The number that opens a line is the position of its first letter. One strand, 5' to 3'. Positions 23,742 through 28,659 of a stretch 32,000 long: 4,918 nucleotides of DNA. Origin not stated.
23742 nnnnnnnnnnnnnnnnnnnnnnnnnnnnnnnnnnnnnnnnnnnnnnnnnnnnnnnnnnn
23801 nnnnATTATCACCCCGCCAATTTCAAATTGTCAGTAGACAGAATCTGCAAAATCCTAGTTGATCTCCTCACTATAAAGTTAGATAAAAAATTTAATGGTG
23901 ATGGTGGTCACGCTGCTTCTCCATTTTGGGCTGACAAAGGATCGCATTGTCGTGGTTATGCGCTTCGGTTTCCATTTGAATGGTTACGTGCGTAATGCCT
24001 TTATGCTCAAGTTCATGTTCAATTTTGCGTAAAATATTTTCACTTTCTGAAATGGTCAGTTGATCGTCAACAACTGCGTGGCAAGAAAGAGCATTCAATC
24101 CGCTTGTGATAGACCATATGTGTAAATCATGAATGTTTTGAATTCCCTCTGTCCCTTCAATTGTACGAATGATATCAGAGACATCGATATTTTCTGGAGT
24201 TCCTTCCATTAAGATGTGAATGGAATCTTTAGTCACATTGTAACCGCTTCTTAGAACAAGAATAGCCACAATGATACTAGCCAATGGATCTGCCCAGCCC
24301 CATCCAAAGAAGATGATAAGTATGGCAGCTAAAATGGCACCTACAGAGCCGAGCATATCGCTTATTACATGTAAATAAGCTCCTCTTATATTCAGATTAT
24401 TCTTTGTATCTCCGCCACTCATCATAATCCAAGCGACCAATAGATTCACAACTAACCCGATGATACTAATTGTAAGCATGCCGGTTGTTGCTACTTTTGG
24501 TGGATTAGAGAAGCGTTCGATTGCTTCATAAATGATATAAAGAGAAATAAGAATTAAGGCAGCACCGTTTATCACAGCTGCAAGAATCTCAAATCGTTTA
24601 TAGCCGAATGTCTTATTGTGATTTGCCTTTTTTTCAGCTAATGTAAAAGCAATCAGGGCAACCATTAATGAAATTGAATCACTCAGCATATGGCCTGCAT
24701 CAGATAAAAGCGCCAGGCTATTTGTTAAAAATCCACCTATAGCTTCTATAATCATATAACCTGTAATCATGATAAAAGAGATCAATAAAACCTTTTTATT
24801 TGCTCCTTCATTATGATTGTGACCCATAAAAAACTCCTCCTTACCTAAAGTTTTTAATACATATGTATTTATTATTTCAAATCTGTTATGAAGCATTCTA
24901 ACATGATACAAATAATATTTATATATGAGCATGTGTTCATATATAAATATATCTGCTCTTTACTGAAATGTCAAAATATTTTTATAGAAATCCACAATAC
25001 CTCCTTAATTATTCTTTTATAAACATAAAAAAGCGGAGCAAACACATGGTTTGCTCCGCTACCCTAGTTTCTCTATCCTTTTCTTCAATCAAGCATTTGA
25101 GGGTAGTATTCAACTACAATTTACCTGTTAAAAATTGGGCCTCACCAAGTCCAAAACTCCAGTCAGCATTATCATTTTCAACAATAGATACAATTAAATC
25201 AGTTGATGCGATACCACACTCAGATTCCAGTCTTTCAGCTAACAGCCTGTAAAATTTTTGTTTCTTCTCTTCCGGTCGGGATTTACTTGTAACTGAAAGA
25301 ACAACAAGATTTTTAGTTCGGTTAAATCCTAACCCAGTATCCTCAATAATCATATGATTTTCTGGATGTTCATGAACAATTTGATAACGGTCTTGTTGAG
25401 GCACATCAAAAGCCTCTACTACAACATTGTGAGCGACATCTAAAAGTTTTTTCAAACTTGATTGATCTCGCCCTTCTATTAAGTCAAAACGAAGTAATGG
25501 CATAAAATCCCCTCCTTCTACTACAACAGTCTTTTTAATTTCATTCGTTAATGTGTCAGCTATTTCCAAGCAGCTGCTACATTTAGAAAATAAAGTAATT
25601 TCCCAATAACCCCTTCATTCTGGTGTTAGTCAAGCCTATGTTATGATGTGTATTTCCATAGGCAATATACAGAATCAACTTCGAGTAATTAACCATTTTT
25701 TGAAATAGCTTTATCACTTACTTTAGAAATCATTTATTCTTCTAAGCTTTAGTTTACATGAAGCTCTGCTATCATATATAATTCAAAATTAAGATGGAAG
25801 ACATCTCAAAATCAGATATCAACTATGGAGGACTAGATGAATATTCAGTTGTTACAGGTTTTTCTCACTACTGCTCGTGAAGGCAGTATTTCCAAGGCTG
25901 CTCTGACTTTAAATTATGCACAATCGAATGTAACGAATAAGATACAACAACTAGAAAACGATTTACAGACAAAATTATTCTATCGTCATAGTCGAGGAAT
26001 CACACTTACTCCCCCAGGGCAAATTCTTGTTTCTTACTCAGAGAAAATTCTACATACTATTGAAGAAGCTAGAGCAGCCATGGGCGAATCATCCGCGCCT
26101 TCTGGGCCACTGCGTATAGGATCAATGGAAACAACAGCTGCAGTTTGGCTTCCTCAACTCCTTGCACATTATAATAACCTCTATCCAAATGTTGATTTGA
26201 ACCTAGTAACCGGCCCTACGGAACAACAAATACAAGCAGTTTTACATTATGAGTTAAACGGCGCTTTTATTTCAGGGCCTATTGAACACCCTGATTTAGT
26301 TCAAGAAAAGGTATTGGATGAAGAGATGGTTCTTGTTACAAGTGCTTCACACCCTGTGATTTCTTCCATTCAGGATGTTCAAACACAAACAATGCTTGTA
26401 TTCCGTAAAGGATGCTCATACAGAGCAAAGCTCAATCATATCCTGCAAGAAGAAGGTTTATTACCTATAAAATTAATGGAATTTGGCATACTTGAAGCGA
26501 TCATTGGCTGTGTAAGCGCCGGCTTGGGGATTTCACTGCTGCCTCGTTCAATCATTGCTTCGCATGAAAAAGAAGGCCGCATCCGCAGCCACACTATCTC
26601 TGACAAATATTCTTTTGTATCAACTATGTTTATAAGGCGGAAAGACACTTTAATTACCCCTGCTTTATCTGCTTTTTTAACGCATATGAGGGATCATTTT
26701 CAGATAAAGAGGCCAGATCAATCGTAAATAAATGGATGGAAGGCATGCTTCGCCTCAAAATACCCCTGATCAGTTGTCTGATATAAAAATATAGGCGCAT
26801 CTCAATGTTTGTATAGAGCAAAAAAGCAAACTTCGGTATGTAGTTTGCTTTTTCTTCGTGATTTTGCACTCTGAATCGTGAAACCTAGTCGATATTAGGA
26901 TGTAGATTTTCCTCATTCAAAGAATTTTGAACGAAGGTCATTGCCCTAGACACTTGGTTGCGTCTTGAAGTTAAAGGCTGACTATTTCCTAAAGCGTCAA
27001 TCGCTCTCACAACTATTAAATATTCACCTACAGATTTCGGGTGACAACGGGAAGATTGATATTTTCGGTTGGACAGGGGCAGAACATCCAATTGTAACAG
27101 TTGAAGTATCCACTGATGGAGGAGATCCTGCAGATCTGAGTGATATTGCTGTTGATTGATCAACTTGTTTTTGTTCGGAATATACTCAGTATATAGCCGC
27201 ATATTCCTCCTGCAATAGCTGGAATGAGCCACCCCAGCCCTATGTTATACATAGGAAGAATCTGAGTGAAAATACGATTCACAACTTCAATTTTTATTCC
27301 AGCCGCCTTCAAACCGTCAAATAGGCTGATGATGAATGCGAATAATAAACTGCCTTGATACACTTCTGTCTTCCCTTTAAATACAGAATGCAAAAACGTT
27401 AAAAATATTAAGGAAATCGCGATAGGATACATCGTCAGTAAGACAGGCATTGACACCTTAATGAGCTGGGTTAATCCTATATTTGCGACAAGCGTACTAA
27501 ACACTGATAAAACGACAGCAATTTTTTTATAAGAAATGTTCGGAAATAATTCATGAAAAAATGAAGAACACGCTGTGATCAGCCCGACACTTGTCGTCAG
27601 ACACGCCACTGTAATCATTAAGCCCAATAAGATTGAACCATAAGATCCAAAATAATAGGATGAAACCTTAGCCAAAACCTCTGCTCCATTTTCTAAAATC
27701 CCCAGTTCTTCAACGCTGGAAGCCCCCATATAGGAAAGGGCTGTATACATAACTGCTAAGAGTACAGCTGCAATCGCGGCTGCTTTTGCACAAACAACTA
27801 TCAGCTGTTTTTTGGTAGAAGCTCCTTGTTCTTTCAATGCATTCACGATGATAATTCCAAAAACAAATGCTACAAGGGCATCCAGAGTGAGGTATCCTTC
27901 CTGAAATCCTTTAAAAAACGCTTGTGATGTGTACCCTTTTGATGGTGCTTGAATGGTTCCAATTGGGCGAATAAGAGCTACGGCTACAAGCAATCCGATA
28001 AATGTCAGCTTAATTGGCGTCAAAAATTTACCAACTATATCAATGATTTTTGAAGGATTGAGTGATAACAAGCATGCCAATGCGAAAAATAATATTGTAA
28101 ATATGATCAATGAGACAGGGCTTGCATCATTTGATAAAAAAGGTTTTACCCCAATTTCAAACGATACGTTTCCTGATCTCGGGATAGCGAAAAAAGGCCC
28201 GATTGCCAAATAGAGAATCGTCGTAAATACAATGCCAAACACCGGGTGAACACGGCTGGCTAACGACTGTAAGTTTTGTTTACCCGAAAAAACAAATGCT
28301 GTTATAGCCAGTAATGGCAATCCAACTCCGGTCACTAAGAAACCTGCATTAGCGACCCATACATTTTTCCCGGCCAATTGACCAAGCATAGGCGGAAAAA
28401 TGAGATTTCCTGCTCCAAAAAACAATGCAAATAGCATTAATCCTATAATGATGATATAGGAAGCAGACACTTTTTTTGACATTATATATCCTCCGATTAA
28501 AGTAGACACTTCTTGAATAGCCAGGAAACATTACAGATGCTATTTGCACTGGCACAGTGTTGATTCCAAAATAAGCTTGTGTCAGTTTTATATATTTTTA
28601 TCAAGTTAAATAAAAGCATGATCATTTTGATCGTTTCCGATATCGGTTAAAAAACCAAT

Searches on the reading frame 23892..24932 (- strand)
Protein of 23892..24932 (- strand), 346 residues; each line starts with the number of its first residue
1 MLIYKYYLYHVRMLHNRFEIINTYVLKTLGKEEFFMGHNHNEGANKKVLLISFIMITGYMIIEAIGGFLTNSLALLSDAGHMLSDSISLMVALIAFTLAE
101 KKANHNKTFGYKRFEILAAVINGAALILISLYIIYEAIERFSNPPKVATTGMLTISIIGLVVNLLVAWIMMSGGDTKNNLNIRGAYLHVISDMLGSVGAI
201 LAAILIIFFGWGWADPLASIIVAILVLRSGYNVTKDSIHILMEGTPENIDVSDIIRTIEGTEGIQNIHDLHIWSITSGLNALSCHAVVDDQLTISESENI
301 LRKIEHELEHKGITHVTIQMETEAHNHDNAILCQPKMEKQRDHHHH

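Call 41: search_protein_families(library=pfam, proteins=[window:23892-24932:-], max_evalue=0.001)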
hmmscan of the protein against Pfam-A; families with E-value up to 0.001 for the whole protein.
window:23892-24932:- (346 aa): 2 families
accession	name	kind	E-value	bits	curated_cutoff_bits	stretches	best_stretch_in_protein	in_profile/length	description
PF01545.26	Cation_efflux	-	1.8e-46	158.9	26.6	1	49-242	1-198/198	Cation efflux family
PF16916.11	ZT_dimer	-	1.2e-15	57.7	26.7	1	246-322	1-77/78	Dimerisation domain of Zinc Transporter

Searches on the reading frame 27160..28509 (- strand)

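Call 41: search_protein_families(library=pfam, proteins=[window:27160-28509:-], max_evalue=0.001)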
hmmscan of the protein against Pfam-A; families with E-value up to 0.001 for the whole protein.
window:27160-28509:- (449 aa): 1 family
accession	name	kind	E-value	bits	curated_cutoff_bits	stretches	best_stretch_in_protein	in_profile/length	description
PF05525.19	Branch_AA_trans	-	2.5e-169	564.2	22.3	1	17-443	3-427/429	Branched-chain amino acid transport protein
